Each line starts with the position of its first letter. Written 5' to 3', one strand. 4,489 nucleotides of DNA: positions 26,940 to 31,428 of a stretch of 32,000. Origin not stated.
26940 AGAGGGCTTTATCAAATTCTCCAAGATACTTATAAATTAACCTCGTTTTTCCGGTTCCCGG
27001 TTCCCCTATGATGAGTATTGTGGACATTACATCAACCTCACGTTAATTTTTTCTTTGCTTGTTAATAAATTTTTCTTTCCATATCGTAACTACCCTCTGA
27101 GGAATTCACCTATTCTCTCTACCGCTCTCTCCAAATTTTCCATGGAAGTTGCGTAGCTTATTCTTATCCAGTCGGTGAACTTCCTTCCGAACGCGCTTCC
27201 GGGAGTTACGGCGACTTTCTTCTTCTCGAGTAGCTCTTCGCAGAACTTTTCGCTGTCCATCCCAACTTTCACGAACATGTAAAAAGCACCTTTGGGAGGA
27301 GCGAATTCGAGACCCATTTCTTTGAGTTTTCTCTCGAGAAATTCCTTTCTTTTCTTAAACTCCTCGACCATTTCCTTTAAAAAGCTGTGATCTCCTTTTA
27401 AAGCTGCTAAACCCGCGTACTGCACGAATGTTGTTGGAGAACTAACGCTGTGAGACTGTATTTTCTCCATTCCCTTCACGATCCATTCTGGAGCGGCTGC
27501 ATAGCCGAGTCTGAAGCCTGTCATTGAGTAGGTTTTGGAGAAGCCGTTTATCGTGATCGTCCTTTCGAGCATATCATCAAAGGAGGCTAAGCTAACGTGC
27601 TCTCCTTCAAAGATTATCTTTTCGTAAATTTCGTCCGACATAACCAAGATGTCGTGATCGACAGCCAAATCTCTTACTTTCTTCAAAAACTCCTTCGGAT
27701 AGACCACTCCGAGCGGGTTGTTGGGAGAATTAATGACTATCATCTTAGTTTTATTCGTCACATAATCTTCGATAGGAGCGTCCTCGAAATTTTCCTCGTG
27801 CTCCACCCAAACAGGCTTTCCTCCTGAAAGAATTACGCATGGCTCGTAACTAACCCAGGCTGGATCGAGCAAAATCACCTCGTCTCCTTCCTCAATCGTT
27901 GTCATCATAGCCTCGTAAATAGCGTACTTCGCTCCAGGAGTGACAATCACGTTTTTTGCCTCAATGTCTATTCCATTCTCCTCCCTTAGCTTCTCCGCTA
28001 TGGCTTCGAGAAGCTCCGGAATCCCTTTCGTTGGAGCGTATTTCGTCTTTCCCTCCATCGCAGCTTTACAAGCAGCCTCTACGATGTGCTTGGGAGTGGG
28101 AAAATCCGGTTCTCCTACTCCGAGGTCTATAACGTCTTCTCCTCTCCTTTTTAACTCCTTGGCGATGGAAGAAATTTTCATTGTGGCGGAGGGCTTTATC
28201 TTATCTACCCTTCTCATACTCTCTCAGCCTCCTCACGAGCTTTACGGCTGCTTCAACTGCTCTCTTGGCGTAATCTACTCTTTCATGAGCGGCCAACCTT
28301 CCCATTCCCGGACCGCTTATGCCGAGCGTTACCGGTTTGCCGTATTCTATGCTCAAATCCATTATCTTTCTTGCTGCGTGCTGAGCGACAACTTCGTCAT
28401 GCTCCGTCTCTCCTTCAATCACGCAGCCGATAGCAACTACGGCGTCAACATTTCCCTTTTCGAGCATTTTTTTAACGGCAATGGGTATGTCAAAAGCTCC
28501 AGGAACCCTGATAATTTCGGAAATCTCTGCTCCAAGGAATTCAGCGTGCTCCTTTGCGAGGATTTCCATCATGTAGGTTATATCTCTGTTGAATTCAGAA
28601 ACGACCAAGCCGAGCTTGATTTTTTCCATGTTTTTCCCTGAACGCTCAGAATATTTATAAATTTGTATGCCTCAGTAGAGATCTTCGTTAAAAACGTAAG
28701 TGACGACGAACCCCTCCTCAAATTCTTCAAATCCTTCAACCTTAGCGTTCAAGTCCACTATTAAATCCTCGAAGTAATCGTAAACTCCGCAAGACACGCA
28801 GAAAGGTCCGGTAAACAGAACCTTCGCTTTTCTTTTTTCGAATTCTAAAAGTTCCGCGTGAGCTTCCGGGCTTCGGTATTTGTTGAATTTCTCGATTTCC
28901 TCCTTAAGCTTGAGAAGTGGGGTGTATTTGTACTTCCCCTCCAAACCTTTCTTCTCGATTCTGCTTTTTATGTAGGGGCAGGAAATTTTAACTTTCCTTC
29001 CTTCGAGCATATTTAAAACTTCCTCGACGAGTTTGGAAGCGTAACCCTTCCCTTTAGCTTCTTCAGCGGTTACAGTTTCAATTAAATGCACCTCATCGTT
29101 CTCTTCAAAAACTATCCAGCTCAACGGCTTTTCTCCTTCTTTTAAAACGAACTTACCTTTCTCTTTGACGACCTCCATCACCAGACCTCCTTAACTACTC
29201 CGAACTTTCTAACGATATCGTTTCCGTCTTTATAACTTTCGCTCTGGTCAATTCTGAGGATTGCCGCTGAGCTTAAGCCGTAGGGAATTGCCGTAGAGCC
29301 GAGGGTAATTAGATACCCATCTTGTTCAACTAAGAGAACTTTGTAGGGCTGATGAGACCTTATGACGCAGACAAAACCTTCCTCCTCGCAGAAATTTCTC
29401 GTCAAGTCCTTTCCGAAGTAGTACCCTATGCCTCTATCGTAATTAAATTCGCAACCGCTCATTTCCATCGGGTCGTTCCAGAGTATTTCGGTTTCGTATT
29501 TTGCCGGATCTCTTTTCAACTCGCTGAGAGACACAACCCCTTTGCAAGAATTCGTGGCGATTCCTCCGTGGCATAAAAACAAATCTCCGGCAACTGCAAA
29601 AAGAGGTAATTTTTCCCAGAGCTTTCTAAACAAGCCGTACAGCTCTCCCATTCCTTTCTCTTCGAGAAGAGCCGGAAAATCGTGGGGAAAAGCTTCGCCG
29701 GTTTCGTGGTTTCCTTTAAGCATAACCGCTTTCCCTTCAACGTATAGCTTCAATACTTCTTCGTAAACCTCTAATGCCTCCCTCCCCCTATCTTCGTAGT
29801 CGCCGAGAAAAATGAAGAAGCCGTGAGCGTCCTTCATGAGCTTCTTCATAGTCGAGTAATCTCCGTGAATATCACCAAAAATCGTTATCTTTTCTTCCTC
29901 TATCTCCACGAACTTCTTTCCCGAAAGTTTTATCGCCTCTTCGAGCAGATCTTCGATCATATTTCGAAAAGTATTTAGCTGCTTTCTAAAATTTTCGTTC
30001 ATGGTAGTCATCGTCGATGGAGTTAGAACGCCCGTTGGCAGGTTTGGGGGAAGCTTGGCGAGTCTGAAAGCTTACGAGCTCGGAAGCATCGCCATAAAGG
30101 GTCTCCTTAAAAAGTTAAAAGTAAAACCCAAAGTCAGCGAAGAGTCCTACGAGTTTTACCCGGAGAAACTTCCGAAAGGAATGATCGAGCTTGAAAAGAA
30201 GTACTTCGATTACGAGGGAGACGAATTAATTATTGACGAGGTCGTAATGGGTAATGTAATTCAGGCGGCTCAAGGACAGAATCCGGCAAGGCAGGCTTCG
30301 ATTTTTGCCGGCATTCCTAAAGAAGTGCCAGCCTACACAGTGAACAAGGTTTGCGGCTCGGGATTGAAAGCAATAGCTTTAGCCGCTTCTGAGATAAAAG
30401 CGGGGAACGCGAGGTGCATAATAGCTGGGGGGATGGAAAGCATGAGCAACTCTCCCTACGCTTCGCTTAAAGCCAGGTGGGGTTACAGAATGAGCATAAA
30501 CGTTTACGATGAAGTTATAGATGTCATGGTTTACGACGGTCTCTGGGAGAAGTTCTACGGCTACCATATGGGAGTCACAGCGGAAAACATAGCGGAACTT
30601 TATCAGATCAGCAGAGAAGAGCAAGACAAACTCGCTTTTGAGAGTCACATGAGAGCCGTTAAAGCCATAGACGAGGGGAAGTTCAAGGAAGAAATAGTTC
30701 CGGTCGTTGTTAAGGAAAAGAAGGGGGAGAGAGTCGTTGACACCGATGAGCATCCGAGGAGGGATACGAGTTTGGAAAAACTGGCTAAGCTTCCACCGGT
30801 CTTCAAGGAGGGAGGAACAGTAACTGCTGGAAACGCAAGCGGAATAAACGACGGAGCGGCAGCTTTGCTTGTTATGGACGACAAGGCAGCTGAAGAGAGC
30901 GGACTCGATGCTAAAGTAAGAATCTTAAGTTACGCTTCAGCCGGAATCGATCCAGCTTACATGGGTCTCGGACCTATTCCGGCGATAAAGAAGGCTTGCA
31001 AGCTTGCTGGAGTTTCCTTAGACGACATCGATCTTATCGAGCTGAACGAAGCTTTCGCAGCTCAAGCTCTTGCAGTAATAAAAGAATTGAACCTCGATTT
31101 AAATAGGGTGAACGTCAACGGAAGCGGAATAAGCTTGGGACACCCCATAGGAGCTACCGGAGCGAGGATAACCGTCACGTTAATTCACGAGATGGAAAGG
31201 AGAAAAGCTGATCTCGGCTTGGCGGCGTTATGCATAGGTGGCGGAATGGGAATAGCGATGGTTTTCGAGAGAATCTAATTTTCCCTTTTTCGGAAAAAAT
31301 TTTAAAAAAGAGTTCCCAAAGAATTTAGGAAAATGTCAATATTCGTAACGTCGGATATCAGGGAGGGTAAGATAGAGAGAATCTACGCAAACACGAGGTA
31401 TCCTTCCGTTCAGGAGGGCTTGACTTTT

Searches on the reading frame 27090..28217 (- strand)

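Call 27: search_protein_families(library=pfam, proteins=[window:27090-28217:-], max_evalue=0.001)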
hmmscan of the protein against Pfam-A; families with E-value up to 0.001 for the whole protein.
window:27090-28217:- (375 aa): 3 families
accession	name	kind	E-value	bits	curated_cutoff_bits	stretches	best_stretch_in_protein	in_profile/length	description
PF00155.27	Aminotran_1_2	-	8.3e-79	265.8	19.7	1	28-369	2-361/361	Aminotransferase class I and II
PF01041.23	DegT_DnrJ_EryC1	-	1.3e-05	25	19.8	1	87-195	39-145/360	DegT/DnrJ/EryC1/StrS aminotransferase family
PF01212.27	Beta_elim_lyase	-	0.00031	20.6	27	1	45-195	14-168/288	Beta-eliminating lyase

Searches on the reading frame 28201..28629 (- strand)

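Call 27: search_protein_families(library=pfam, proteins=[window:28201-28629:-], max_evalue=0.001)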
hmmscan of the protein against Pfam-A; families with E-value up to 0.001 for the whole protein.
window:28201-28629:- (142 aa): 1 family
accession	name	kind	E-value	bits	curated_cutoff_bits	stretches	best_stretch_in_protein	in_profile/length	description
PF00885.24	DMRL_synthase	-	2.3e-38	131.7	26.7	1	4-135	2-138/139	6,7-dimethyl-8-ribityllumazine synthase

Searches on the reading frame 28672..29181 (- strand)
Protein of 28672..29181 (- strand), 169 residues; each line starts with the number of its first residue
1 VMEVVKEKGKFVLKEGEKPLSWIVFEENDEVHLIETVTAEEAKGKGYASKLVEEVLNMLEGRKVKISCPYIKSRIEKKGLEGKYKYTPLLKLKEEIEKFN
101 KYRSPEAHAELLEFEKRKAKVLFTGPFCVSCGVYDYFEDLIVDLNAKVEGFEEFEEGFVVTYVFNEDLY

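Call 27: search_protein_families(library=pfam, proteins=[window:28672-29181:-], max_evalue=0.001)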
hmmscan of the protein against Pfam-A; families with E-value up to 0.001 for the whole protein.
window:28672-29181:- (169 aa): 2 families
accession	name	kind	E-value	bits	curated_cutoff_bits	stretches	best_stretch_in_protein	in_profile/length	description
PF14542.12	Acetyltransf_CG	-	3.7e-11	43.4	30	1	11-78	2-74/80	GCN5-related N-acetyl-transferase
PF00583.31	Acetyltransf_1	-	5.7e-05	23.8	20.7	1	9-64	34-93/116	Acetyltransferase (GNAT) family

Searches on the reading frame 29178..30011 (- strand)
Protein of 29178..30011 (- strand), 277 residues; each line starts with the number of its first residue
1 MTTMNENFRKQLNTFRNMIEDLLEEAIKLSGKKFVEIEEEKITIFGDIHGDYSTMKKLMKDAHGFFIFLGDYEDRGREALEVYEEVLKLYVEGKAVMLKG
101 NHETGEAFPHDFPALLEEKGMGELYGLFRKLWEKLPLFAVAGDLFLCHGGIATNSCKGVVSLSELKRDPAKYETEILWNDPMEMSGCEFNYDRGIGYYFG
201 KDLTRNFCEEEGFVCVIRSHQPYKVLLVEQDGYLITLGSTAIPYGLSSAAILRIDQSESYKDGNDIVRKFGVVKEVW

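Call 27: search_protein_families(library=pfam, proteins=[window:29178-30011:-], max_evalue=0.001)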
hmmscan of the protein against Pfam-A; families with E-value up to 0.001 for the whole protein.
window:29178-30011:- (277 aa): 1 family
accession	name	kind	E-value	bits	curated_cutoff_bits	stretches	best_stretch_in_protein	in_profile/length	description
PF00149.33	Metallophos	-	3e-22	80.4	21.5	1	41-222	2-189/191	Calcineurin-like phosphoesterase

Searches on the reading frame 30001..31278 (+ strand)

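Call 27: search_protein_families(library=pfam, proteins=[window:30001-31278:+], max_evalue=0.001)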
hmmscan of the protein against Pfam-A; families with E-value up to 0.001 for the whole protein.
window:30001-31278:+ (425 aa): 4 families
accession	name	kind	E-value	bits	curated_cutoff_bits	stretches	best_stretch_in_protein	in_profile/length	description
PF00108.29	Thiolase_N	-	2.1e-97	326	26.4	2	78-293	45-258/260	Thiolase, N-terminal domain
PF02803.24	Thiolase_C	-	7.6e-49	164.9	27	1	304-424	3-123/123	Thiolase, C-terminal domain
PF00109.32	ketoacyl-synt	-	1.9e-05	24.9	20.8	1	110-150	166-206/252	Beta-ketoacyl synthase, N-terminal domain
PF22691.2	Thiolase_C_1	-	0.00092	19.4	28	0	328-364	23-59/144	Thiolase C-terminal domain-like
